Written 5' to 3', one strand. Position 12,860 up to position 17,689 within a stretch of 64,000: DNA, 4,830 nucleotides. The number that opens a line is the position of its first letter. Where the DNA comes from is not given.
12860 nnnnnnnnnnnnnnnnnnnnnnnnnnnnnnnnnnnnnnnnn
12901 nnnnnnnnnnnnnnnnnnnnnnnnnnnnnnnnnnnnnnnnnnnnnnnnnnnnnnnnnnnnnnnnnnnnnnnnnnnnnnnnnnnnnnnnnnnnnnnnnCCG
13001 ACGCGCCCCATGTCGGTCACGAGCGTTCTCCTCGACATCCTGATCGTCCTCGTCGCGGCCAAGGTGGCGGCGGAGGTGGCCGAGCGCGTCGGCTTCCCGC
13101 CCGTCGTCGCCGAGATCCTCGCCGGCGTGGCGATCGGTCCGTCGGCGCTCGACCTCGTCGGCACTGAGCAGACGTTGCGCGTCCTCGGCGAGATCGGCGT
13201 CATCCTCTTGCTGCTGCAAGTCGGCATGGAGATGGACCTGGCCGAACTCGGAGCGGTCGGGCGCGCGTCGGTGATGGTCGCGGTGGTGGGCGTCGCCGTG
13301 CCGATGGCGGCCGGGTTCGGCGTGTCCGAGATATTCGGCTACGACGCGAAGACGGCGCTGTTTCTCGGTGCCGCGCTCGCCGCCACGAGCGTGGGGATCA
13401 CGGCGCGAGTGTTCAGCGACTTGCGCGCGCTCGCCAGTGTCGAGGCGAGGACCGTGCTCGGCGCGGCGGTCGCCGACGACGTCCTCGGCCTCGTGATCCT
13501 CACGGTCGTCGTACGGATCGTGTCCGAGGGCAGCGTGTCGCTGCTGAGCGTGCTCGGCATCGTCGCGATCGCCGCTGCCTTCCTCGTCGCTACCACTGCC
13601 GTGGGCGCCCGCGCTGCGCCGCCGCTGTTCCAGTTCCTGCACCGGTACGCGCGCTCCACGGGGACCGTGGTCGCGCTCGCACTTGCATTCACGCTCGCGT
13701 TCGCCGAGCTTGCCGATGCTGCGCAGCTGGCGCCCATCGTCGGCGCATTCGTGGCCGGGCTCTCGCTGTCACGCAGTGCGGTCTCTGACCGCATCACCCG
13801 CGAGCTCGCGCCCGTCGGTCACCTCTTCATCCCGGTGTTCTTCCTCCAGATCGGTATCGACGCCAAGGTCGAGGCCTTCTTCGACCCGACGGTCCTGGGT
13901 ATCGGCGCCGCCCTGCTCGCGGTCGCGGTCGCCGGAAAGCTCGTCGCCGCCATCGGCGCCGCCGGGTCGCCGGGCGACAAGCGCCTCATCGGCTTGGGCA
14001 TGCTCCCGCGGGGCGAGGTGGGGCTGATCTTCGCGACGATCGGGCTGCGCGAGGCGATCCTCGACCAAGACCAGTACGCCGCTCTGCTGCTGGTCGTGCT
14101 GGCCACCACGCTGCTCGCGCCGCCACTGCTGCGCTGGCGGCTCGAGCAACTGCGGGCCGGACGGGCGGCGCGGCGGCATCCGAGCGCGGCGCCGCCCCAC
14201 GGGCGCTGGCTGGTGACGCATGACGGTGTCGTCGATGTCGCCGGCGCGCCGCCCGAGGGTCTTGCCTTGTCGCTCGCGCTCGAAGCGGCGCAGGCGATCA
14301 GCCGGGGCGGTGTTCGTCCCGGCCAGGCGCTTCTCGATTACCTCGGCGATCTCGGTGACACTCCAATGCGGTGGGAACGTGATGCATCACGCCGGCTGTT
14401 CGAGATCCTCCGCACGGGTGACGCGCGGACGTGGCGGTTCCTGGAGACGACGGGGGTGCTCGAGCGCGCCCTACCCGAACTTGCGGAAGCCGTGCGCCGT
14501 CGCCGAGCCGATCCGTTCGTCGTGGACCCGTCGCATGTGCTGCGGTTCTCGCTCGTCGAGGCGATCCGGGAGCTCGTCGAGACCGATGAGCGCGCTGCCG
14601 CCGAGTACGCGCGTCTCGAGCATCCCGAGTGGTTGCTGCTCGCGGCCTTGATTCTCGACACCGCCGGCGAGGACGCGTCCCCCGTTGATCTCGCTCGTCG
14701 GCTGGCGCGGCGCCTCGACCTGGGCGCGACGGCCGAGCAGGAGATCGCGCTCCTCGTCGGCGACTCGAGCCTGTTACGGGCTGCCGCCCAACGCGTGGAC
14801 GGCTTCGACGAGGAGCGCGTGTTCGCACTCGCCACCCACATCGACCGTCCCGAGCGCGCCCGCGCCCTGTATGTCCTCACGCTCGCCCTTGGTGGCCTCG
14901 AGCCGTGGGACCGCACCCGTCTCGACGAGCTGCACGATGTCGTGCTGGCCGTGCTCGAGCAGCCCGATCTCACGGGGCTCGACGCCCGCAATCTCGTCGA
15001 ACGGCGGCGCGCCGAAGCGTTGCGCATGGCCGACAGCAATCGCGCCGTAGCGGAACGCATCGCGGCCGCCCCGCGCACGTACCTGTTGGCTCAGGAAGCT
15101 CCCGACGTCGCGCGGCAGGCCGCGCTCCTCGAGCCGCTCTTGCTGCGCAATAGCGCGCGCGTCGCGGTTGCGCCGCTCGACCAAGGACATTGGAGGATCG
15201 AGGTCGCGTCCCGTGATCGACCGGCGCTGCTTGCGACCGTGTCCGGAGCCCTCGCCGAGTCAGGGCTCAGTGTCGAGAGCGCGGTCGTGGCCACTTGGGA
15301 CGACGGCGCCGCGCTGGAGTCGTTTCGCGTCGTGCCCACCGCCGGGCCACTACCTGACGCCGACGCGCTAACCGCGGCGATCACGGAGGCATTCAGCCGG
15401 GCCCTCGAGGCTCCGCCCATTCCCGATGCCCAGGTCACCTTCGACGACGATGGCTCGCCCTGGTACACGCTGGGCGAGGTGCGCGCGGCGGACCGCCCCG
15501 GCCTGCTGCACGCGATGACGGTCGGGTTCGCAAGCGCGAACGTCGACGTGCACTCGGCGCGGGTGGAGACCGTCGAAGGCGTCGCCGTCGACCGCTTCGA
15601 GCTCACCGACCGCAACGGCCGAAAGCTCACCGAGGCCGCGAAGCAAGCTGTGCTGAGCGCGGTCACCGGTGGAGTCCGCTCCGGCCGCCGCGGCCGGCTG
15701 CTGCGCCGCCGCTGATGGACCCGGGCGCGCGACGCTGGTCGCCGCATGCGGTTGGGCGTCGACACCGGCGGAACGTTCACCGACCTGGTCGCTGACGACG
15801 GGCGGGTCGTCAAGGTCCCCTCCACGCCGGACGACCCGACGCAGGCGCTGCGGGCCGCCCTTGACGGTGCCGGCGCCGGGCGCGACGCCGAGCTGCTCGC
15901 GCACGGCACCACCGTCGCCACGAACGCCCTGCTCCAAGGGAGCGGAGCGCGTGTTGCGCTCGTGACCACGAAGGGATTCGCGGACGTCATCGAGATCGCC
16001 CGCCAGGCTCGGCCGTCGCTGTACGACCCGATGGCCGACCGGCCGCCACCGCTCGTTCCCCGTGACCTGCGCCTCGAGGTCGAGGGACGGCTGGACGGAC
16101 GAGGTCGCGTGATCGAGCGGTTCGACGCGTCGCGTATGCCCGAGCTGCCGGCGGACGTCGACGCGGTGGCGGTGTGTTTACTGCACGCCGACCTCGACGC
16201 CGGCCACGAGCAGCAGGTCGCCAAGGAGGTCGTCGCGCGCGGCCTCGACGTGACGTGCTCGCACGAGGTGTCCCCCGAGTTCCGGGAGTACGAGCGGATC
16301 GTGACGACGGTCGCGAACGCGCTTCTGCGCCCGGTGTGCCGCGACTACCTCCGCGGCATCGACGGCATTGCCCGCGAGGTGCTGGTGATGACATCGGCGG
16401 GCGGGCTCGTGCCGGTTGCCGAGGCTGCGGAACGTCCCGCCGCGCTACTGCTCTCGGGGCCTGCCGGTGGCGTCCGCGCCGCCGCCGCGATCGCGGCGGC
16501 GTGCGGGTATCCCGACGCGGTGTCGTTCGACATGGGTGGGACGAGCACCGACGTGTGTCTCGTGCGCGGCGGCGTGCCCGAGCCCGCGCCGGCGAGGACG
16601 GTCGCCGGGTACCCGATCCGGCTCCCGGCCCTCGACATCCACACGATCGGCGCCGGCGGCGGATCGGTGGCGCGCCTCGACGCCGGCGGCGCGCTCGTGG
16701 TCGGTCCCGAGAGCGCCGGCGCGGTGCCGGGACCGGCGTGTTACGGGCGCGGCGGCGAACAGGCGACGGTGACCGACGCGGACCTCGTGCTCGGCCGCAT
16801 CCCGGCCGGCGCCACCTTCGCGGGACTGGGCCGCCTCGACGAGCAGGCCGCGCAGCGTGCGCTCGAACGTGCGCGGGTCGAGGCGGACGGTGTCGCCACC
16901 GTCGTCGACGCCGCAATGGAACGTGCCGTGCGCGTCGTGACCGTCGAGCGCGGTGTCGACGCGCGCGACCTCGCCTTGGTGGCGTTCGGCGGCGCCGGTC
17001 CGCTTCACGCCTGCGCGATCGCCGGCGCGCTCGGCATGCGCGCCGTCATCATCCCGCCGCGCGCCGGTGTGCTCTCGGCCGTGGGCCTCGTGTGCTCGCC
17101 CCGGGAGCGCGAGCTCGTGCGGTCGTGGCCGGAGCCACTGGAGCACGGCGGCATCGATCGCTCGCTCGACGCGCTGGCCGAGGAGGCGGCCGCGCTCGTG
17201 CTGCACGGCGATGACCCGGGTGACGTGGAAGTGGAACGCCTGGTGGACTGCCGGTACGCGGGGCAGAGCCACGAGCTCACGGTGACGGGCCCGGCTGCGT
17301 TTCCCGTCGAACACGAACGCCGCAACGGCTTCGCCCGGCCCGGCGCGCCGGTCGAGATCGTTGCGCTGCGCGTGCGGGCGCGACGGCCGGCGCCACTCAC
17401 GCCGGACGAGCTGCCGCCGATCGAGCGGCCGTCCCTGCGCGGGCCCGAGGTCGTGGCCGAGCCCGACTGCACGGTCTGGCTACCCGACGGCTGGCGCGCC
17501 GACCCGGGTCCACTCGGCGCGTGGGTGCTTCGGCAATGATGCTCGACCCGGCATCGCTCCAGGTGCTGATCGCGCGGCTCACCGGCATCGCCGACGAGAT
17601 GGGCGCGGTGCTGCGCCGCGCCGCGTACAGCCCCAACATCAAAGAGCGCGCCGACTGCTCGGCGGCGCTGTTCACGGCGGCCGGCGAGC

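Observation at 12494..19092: Operon encoding a CPA2 antiporter fused to a GlnD-like HD*/ACT-ACT sensor, with a receiver-less OmpR regulator and HyuA/HyuB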

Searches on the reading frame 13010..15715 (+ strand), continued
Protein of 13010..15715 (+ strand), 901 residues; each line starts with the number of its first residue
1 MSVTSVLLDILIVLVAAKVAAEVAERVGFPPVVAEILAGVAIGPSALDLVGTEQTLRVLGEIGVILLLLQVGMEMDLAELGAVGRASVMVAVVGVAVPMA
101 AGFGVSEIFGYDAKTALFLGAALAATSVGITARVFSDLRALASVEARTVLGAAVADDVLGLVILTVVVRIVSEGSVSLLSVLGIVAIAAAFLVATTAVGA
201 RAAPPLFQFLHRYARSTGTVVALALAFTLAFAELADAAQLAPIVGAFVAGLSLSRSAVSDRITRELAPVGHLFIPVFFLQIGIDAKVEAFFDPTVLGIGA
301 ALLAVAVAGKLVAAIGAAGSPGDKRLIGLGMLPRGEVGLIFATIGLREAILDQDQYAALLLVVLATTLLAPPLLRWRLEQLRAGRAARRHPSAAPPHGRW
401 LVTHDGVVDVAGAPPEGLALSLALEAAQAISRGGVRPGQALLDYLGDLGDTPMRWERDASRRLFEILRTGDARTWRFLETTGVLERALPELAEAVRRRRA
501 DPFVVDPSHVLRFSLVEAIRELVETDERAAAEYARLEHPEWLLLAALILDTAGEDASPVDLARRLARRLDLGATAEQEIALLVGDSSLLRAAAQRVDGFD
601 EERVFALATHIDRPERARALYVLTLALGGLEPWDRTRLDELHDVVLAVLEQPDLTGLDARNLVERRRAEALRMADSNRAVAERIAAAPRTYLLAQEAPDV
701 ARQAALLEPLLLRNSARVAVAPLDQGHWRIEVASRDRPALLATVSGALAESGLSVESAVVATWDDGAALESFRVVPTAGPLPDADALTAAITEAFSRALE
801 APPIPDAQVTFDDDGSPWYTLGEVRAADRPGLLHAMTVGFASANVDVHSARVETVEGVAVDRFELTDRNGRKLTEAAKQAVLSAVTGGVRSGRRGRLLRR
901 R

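Call 12: find_encoding_contigs(protein=P0058, flank=8000, max_places=1)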
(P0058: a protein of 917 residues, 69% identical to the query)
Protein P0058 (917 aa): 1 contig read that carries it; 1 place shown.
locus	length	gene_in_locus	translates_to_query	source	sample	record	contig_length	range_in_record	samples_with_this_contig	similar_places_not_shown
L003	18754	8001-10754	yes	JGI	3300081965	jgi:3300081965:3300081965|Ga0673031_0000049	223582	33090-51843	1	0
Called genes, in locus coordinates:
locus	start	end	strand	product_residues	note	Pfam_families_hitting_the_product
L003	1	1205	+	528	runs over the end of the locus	PF00389:2-Hacid_dh, PF02826:2-Hacid_dh_C, PF19304:PGDH_inter, PF01842:ACT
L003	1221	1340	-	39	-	-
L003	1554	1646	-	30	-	-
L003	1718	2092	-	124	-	PF27542:ArfC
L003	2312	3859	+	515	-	PF00682:HMGL-like, PF22617:HCS_D2, PF08502:LeuA_dimer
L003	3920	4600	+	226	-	PF13489:Methyltransf_23, PF01209:Ubie_methyltran, PF05175:MTS (weak), PF13847:Methyltransf_31, PF08241:Methyltransf_11, PF08242:Methyltransf_12, PF13649:Methyltransf_25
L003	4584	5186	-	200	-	PF00694:Aconitase_C, PF27434:LeuD_C (weak)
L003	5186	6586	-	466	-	PF00330:Aconitase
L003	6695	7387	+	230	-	PF09339:HTH_IclR, PF25213:HVO_A0261_N (faint), PF01614:IclR_C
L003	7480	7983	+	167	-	PF00486:Trans_reg_C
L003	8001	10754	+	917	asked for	PF00999:Na_H_Exchanger, PF01842:ACT (weak)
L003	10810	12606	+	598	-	PF05378:Hydant_A_N, PF01968:Hydantoinase_A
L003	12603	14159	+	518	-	PF02538:Hydantoinase_B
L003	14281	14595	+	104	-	PF10604:Polyketide_cyc2 (weak)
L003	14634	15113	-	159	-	PF03449:GreA_GreB_N, PF01272:GreA_GreB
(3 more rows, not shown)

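Call 13: find_encoding_contigs(protein=P0087, flank=8000, max_places=1)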
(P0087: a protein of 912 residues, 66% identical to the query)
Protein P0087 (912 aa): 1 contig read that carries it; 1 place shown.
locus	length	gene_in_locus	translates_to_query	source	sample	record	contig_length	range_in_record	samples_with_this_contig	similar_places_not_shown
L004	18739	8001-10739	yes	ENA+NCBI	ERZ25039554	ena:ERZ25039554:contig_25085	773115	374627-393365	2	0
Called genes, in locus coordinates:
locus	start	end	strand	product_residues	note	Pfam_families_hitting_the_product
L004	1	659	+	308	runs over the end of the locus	PF00005:ABC_tran, PF13304:AAA_21, PF27102:NodI_C (weak)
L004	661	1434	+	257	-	PF01061:ABC2_membrane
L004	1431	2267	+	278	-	PF01061:ABC2_membrane, PF12698:ABC2_membrane_3 (weak)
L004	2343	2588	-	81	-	-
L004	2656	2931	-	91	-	PF00037:Fer4 (weak), PF13370:Fer4_13, PF13459:Fer4_15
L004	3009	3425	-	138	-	PF12680:SnoaL_2 (weak)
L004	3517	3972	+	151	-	PF07366:SnoaL, PF12680:SnoaL_2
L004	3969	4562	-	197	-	PF00694:Aconitase_C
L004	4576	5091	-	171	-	PF00330:Aconitase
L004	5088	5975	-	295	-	PF00330:Aconitase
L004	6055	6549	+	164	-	PF00719:Pyrophosphatase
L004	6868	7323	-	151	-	PF01047:MarR, PF12802:MarR_2, PF13463:HTH_27 (weak), PF13601:HTH_34 (weak)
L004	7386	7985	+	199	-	PF00486:Trans_reg_C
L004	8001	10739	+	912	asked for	PF00999:Na_H_Exchanger, PF01842:ACT (weak), PF13291:ACT_4 (faint), PF22754:bHLH-TF_ACT-like_plant (faint)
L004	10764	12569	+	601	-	PF05378:Hydant_A_N, PF01968:Hydantoinase_A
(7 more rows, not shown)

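Call 14: find_encoding_contigs(protein=P0106, flank=8000, max_places=1)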
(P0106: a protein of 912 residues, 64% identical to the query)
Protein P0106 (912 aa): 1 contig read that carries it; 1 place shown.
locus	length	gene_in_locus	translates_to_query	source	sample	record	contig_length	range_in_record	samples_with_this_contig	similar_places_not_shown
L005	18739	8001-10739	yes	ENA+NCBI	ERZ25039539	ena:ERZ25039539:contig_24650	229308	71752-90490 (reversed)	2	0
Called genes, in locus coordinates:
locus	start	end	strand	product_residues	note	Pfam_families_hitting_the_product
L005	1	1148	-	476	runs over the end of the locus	PF00330:Aconitase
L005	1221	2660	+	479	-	PF00083:Sugar_tr (weak), PF07690:MFS_1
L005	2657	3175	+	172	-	PF00719:Pyrophosphatase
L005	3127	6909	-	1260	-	PF00664:ABC_membrane, PF00005:ABC_tran, PF02463:SMC_N (faint), PF13481:AAA_25 (faint), PF13555:AAA_29 (faint), PF13304:AAA_21 (faint), PF00664:ABC_membrane, PF00005:ABC_tran, +1 more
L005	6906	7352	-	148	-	PF01047:MarR, PF12802:MarR_2, PF13463:HTH_27 (weak)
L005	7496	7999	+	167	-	PF00486:Trans_reg_C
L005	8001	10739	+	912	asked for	PF00999:Na_H_Exchanger, PF01842:ACT (weak), PF13291:ACT_4 (faint), PF22754:bHLH-TF_ACT-like_plant (faint), PF01842:ACT (weak)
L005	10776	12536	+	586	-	PF05378:Hydant_A_N, PF01968:Hydantoinase_A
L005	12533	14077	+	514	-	PF02538:Hydantoinase_B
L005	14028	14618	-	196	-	-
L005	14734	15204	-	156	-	PF03449:GreA_GreB_N, PF01272:GreA_GreB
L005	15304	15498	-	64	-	PF04964:Flp_Fap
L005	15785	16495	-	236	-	PF04264:YceI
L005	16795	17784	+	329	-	PF00180:Iso_dh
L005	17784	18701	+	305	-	PF01063:Aminotran_4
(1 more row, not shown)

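Call 24: search_protein_representatives(protein=window:13010-15712:+)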
Query: 901 residues. Proteins with E-value up to 0.001 (for the whole library): 22292; up to 1e-10: 10327; up to 1e-30: 1403. The best 150 are listed.
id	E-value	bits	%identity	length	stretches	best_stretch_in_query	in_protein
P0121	7.2e-267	904.4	56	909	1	1-895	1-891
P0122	6.0e-258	874.9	55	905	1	3-897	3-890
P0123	1.4e-246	837.4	52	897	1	1-901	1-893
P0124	2.0e-245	833.5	53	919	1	4-893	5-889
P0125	2.4e-243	826.6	51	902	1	3-897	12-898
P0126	1.3e-236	804.4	52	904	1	1-900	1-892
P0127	1.7e-234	797.4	54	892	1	4-895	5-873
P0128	6.2e-233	792.2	50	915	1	1-891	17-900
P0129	7.6e-231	785.3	49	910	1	1-896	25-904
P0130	9.8e-231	784.9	50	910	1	2-894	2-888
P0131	1.2e-230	784.6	51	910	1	3-894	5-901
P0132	1.3e-228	777.8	50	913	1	6-894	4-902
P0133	2.1e-225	767.2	69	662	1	1-564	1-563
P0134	6.4e-224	762.4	50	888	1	5-876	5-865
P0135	1.2e-223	761.5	53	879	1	4-897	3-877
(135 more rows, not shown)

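Call 40: predict_structure(alignment_id=A1)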
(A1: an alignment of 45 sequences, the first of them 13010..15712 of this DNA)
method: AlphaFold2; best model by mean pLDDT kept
length: 901 residues; sequences in the alignment: 45
mean_pLDDT: 72.1   pTM: 0.54
mean pLDDT of the five models: 72.1, 68.0, 67.7, 67.5, 65.5
residues with pLDDT >= 90: 250; 70-90: 272; 50-70: 196; < 50: 183
segments of 3 or more residues with pLDDT < 50: 1-7, 30-33, 44-77, 128-142, 175-177, 199-208, 210-283, 505-509, 653-655, 657-659, 893-901
pLDDT, mean of each block of 10 residues (from residue 1): 45 56 55 49 44 37 41 47 57 65 75 75 59 46 57 56 59 51 53 50 47 43 44 37 40 38 36 34 57 81 74 61 63 58 70 80 72 68 55 72 90 83 91 85 81 79 89 84 84 76 50 84 94 95 93 78 90 91 92 71 75 92 93 90 87 50 79 87 87 85 92 92 89 92 94 92 91 89 93 92 92 86 91 93 91 89 90 92 92 45 29
secondary structure, 60 per line:
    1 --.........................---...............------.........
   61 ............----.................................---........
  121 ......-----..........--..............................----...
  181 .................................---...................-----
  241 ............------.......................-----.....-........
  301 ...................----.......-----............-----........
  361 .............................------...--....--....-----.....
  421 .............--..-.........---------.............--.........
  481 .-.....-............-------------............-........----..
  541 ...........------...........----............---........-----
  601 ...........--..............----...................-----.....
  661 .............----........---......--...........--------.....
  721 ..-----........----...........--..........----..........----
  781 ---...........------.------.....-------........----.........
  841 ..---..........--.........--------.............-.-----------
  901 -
elements in order (helices of 4 or more, strands of 3 or more residues): H3-27 H31-45 H52-72 H77-109 H113-126 H132-141 H144-173 H178-213 H217-235 H241-252 H259-281 H287-291 H293-319 H324-330 H336-347 H353-389 E401-404 E407-410 H416-433 H439-447 H457-469 H472-481 H483-487 H489-500 H514-525 H527-534 H539-551 H558-568 H573-584 H588-595 H601-611 H614-627 H632-650 H656-673 H678-685 H689-694 H697-707 E716-722 E728-735 H740-750 E753-762 E767-776 H784-794 E808-812 E820-827 H832-842 E846-855 E858-866 H875-887

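Call 44: fold_search(model_id=the predicted structure, library=pdb)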
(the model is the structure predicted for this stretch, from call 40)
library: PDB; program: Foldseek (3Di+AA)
matches with E <= 10: 474; with E <= 0.001: 36
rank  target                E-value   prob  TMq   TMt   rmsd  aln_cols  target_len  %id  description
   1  5bz2                  7.6e-11  1.00  0.30  0.63   9.7       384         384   37  CRYSTAL STRUCTURE OF THE SODIUM PROTON ANTIPORTER NAPA IN INWARD-FACING CONFORMATION (released 2016-01-20)
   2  4bwz                  2.0e-10  1.00  0.30  0.63   9.9       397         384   35  Crystal structure of the sodium proton antiporter, NapA (released 2013-08-28)
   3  8pd8_A                2.0e-05  1.00  0.29  0.26  30.0      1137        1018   11  cAMP-bound SpSLC9C1 in lipid nanodiscs, dimer (released 2023-11-08)
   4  8pd7                  3.3e-05  1.00  0.27  0.24  31.1      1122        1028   12  Ligand-free SpSLC9C1 in lipid nanodiscs, protomer state 4 (released 2023-11-08)
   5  8xq8                  3.7e-05  1.00  0.27  0.24  28.9       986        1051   12  Structure of the sea urchin spSLC9C1 in state-1 w/ cAMP protomer (released 2024-07-17)
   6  8iwo_A                4.7e-05  1.00  0.30  0.29  24.5       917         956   13  The rice Na+/H+ antiporter SOS1 in an auto-inhibited state (released 2023-11-22)
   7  8pd3                  5.5e-05  1.00  0.26  0.24  32.1      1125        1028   11  Ligand-free SpSLC9C1 in lipid nanodiscs, protomer state 2 (released 2023-11-08)
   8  8bxg_B                6.4e-05  1.00  0.28  0.41  14.7       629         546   18  Structure of the K/H exchanger KefC. (released 2023-12-20)
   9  8u7d_A                8.1e-05  1.00  0.29  0.28  26.8       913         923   14  R399A mutant of sea urchin SLC9C1 at pH 6 in Na+ - Relaxed state (released 2025-03-26)
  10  9emb_B                8.4e-05  1.00  0.28  0.41  12.4       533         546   19  Structure of KefC Asp156Asn variant (released 2024-06-05)
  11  8u75_A                9.0e-05  1.00  0.30  0.30  27.2      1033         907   12  R399A mutant of sea urchin SLC9C1 at pH 6 in Na+ - Compressed state (released 2025-03-26)
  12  8xqa_A                1.1e-04  1.00  0.27  0.35  22.7       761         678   15  Structure of the sea urchin spSLC9C1 in state-3 w/ cAMP dimer (released 2024-07-17)
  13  8pd9                  1.2e-04  1.00  0.29  0.26  29.7      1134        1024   11  cAMP-bound SpSLC9C1 in lipid nanodiscs, protomer state 1 (released 2023-11-08)
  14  8u6z_A                1.2e-04  1.00  0.30  0.27  29.9      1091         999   12  SLC9C1 at pH 8 in presence of K+ (released 2025-03-26)
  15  8u7r_A                1.5e-04  1.00  0.30  0.28  29.4      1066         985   12  WT sea urchin SLC9C1 at pH 6 in presence of K+ (released 2025-03-26)
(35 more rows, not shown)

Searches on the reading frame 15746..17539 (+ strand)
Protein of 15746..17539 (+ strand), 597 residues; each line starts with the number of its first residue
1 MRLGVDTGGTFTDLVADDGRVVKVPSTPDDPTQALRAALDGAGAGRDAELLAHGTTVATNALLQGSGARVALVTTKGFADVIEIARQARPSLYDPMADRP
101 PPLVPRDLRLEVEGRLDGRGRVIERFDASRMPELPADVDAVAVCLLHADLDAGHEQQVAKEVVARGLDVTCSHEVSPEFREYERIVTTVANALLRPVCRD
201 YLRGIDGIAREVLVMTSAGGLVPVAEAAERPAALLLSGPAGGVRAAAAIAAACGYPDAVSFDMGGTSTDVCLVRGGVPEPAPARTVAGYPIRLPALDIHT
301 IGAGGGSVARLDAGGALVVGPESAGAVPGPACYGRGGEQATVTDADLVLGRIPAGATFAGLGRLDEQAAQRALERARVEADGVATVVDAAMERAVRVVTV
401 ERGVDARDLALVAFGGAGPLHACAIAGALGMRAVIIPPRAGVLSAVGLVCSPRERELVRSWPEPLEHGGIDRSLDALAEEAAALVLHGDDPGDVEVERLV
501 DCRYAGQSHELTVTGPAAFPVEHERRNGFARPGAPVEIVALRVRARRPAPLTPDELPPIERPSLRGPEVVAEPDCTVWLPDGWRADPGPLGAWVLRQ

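Call 7: search_protein_families(library=pfam, proteins=[window:15746-17539:+], max_evalue=0.1)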
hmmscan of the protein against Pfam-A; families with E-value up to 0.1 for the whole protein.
window:15746-17539:+ (597 aa): 2 families
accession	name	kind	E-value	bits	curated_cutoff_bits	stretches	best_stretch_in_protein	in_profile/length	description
PF01968.24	Hydantoinase_A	-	2.1e-79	267.2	22.9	1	184-451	1-285/291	Hydantoinase/oxoprolinase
PF05378.19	Hydant_A_N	-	8.3e-43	146.6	25.2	1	2-161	1-171/176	Hydantoinase/oxoprolinase N-terminal region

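Call 8: search_protein_families(library=ncbifam, proteins=[window:15746-17539:+], max_evalue=0.1)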
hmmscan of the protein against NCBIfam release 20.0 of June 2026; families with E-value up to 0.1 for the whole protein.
window:15746-17539:+ (597 aa): 3 families
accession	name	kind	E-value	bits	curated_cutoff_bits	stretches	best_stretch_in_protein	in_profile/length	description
NF050156.1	CapLactmsAlpCapA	equivalog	2.8e-107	359.8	1000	1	2-515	2-557/689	caprolactamase subunit alpha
NF042975.2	AcphenoCarb_ApcC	equivalog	7.8e-53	179.7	1500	1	4-447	12-499/733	acetophenone carboxylase subunit gamma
NF042960.1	AcphenoCarb_ApcA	equivalog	2.4e-35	122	1250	2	189-449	205-469/658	acetophenone carboxylase subunit alpha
